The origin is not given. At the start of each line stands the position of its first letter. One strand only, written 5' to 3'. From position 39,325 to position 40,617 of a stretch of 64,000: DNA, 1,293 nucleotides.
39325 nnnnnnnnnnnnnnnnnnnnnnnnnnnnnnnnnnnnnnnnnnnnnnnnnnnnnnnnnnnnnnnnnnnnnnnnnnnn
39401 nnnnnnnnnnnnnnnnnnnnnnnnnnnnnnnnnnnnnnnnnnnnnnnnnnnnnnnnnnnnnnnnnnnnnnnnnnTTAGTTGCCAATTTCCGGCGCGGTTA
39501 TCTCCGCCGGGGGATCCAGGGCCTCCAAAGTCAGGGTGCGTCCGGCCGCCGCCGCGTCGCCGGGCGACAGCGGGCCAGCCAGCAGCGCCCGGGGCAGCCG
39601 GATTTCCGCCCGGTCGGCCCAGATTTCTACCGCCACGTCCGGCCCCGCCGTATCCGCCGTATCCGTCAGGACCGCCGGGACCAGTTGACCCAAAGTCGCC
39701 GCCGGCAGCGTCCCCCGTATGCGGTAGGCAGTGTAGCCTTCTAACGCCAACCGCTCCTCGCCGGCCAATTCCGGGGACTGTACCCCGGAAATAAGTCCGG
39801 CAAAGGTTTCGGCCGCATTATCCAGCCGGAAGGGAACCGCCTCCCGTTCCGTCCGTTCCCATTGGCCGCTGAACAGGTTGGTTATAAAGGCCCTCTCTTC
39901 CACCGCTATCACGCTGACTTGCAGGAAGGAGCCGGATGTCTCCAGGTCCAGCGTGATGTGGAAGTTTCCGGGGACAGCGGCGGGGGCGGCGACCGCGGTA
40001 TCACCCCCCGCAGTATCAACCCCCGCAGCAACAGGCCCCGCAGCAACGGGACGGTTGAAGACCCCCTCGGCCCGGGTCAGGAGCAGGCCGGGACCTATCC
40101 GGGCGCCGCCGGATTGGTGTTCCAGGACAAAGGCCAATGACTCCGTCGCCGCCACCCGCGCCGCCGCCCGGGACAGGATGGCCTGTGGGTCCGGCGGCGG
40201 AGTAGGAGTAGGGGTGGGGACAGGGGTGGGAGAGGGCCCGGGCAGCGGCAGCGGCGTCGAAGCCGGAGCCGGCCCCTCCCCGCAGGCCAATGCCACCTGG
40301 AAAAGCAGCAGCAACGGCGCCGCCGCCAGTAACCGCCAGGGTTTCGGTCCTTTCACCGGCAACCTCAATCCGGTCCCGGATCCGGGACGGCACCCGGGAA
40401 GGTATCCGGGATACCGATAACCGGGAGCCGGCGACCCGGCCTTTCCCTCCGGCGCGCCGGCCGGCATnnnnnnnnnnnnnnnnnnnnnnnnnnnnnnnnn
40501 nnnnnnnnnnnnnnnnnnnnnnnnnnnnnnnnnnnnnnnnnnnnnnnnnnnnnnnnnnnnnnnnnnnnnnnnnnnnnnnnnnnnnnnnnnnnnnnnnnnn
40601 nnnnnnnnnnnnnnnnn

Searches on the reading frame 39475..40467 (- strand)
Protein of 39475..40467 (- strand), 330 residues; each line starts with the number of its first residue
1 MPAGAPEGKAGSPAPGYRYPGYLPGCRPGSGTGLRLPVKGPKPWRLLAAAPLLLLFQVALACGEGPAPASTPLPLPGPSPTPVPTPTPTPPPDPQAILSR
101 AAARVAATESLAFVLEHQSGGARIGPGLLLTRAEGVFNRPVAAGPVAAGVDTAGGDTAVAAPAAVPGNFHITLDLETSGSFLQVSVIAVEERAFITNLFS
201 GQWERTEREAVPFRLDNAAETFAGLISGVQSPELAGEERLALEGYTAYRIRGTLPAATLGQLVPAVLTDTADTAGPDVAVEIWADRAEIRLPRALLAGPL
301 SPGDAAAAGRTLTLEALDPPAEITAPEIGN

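Call 125: search_protein_families(library=pfam, proteins=[window:39475-40467:-], max_evalue=0.001)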
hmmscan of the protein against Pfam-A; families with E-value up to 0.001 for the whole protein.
window:39475-40467:- (330 aa): 1 family
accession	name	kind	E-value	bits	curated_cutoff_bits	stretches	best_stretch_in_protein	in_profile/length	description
PF07161.20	LppX_LprAFG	-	3e-08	34.2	24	1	149-269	33-149/192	LppX_LprAFG lipoprotein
